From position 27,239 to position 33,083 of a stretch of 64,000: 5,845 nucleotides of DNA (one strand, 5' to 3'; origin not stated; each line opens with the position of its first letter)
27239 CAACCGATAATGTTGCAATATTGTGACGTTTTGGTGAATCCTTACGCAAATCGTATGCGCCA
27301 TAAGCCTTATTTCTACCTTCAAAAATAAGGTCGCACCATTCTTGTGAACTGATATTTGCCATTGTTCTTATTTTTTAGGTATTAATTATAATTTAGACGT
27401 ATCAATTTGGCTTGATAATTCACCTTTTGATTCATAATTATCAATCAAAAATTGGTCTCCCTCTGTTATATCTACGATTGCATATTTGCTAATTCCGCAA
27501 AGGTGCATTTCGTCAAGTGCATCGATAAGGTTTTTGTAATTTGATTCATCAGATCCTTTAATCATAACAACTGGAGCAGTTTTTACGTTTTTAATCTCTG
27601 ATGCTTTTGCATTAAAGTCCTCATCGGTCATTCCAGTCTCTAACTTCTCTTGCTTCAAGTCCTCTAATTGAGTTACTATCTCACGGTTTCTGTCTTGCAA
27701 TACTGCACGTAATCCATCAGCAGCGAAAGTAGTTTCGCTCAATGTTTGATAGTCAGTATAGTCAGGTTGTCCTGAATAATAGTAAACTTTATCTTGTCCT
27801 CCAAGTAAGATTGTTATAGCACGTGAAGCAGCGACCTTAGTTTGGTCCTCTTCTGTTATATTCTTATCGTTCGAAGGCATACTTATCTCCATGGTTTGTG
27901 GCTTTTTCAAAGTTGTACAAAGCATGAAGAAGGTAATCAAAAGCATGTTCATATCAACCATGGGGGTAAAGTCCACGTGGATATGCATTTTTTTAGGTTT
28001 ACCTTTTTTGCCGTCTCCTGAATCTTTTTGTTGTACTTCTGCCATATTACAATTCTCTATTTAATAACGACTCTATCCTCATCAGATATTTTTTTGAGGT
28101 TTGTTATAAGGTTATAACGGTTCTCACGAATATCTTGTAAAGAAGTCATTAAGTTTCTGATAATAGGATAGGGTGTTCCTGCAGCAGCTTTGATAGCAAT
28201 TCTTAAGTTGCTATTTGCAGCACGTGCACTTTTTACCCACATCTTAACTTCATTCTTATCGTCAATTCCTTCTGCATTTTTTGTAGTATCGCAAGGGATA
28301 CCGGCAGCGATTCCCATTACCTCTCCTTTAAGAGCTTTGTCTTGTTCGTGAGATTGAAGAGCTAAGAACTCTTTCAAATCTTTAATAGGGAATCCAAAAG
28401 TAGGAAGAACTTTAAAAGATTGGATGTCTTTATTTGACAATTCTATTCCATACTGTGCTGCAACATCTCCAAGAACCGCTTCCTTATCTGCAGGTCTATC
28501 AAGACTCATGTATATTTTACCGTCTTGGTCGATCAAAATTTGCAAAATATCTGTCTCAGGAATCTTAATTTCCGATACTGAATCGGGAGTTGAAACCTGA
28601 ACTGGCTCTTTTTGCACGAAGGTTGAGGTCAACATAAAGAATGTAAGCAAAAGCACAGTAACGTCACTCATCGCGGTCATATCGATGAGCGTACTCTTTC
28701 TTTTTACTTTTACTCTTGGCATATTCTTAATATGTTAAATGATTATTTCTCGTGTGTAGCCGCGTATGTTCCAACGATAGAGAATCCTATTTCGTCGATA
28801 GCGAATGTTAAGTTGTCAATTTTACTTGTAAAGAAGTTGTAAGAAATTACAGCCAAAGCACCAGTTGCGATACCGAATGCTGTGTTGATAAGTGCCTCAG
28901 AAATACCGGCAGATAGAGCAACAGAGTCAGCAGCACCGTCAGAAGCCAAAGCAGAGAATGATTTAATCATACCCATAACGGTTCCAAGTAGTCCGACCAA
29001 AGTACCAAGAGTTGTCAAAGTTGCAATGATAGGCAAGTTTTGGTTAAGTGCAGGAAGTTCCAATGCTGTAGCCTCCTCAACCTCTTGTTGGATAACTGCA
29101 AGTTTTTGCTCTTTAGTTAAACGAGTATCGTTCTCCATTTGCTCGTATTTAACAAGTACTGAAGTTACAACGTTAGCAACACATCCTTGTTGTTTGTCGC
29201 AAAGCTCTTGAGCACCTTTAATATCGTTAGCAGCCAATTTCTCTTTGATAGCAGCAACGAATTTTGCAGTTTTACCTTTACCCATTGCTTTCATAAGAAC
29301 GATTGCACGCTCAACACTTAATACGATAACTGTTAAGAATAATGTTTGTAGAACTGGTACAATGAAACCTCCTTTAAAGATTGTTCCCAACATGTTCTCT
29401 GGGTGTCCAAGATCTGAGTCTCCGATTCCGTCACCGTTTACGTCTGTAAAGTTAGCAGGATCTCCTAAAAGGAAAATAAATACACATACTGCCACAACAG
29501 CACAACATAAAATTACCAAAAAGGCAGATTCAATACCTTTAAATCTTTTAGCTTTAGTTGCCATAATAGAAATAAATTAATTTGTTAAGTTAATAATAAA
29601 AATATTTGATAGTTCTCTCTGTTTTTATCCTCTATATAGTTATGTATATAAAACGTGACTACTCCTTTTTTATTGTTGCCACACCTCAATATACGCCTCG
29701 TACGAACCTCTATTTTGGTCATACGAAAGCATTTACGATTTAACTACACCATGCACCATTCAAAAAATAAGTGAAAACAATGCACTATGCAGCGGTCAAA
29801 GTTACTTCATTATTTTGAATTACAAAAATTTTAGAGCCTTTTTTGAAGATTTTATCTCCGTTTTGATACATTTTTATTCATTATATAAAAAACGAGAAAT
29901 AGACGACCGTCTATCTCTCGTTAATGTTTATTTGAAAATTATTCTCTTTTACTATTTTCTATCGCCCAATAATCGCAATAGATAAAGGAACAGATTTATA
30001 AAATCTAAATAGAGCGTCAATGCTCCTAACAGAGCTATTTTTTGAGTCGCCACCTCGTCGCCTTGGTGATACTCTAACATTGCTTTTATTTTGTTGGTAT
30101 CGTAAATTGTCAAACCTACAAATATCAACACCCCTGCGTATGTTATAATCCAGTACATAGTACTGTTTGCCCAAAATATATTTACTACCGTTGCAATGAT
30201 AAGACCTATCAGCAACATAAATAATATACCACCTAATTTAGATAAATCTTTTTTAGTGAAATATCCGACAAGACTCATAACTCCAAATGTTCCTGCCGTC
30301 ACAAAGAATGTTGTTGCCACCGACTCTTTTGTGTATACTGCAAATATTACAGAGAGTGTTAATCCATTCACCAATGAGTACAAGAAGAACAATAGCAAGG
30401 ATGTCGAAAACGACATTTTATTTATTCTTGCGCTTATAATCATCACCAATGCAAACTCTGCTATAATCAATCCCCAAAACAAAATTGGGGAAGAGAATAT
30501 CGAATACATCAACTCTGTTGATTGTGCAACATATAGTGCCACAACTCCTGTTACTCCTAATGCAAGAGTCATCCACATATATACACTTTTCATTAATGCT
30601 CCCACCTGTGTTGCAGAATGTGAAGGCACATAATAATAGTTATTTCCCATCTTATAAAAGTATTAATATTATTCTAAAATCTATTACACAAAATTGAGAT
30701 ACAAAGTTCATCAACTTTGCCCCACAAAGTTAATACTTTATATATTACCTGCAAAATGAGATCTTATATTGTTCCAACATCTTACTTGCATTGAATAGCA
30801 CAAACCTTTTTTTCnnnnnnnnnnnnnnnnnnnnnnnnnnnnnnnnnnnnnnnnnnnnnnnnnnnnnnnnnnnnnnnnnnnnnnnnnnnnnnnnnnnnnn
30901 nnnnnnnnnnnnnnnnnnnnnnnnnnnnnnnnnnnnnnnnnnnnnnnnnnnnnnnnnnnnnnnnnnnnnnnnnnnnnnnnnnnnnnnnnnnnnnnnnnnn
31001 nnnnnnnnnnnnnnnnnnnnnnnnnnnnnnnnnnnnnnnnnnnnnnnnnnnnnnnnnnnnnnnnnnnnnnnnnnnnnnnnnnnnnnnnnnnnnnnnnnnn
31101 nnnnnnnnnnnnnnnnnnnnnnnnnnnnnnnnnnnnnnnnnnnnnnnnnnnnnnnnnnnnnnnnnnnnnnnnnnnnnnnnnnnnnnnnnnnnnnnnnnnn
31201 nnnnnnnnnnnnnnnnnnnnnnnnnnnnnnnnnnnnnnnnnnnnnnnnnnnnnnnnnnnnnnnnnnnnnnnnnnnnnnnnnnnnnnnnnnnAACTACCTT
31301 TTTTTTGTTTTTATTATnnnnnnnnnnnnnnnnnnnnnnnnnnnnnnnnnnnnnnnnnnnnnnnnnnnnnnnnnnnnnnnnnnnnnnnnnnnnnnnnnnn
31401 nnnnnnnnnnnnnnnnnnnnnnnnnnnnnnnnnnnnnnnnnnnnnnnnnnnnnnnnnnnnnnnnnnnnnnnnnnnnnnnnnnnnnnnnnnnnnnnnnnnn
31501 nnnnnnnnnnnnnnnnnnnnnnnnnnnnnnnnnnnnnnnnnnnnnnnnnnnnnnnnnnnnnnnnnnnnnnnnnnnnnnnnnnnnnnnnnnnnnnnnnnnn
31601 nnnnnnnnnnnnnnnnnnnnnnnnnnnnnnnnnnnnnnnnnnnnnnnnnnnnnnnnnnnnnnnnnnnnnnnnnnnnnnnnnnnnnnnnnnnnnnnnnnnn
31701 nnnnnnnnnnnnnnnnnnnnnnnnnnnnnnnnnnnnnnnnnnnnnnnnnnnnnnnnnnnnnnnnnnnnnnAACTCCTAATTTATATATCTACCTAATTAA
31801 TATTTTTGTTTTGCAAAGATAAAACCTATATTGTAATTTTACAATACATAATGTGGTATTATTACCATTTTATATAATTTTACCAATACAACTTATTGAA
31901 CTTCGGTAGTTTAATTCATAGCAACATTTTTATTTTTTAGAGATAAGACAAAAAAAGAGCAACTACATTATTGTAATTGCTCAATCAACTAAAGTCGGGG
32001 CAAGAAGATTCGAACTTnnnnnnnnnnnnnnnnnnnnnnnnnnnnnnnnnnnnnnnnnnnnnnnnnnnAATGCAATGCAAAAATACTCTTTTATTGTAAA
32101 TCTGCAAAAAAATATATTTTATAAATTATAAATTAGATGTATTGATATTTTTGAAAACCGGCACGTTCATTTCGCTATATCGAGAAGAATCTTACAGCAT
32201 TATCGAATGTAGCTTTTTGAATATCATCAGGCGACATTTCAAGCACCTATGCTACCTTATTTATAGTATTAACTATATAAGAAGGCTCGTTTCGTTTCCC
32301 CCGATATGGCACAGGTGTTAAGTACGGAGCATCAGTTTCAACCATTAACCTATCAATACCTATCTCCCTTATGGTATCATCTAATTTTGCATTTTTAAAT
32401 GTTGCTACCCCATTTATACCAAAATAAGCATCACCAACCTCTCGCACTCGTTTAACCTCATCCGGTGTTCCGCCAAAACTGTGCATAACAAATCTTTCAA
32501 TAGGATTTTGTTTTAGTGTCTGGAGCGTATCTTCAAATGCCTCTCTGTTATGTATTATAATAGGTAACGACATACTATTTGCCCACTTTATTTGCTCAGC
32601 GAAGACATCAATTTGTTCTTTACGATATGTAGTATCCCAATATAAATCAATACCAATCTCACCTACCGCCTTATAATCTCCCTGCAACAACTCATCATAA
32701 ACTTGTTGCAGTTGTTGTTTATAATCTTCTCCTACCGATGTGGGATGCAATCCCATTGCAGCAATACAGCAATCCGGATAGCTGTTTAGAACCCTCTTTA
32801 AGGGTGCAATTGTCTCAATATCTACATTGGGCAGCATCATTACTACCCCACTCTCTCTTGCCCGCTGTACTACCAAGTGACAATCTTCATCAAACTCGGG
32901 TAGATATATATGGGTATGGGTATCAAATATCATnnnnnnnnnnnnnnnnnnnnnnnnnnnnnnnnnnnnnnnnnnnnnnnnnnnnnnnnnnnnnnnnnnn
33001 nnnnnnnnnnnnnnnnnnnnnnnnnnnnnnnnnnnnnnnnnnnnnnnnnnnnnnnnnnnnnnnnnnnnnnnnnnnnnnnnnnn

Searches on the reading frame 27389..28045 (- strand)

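Call 51: search_protein_families(library=pfam, proteins=[window:27389-28045:-], max_evalue=0.00001)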
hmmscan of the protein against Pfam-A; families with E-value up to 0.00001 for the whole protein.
window:27389-28045:- (219 aa): 1 family
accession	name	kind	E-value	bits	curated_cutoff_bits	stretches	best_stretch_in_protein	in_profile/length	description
PF02472.21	ExbD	-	5.7e-22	78.6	25.4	1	18-191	2-124/128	Biopolymer transport protein ExbD/TolR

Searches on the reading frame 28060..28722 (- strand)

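Call 51: search_protein_families(library=pfam, proteins=[window:28060-28722:-], max_evalue=0.00001)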
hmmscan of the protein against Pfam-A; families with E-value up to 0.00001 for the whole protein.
window:28060-28722:- (221 aa): 1 family
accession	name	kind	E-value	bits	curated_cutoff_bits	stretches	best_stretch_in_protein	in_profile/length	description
PF02472.21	ExbD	-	2.6e-17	63.5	25.4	1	7-207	2-125/128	Biopolymer transport protein ExbD/TolR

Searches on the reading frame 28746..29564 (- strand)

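Call 51: search_protein_families(library=pfam, proteins=[window:28746-29564:-], max_evalue=0.00001)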
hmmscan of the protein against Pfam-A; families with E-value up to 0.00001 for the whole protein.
window:28746-29564:- (273 aa): 1 family
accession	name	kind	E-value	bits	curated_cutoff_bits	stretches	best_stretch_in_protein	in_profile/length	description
PF01618.21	MotA_ExbB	-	2.4e-27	95.6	22.9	1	142-255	13-124/127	MotA/TolQ/ExbB proton channel family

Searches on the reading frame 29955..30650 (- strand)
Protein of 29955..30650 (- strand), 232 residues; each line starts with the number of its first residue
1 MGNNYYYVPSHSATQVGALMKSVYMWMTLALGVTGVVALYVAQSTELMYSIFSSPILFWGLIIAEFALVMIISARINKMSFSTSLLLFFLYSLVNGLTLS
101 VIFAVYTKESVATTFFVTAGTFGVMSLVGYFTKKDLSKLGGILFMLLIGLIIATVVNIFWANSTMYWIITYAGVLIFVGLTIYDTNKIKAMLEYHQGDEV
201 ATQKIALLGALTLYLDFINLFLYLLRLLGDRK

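Call 52: search_protein_families(library=pfam, proteins=[window:29955-30650:-], max_evalue=0.00001)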
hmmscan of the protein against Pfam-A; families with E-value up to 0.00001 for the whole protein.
window:29955-30650:- (232 aa): 1 family
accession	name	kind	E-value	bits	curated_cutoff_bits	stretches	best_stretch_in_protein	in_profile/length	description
PF01027.25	Bax1-I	-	1.3e-61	208.5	34.1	1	19-228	3-207/207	Inhibitor of apoptosis-promoting Bax1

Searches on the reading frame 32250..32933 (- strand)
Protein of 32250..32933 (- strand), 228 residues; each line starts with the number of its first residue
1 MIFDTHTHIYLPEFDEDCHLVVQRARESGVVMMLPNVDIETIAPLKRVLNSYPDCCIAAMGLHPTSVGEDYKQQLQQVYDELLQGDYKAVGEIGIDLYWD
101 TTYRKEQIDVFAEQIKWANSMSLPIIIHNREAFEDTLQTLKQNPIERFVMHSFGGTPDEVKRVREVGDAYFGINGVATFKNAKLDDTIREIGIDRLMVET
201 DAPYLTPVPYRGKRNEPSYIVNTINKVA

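Call 52: search_protein_families(library=pfam, proteins=[window:32250-32933:-], max_evalue=0.00001)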
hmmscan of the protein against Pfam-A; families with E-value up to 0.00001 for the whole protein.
window:32250-32933:- (228 aa): 1 family
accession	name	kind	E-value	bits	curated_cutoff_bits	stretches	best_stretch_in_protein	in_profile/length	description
PF01026.27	TatD_DNase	-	1.4e-61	208.6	27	1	3-228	1-230/253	TatD related DNase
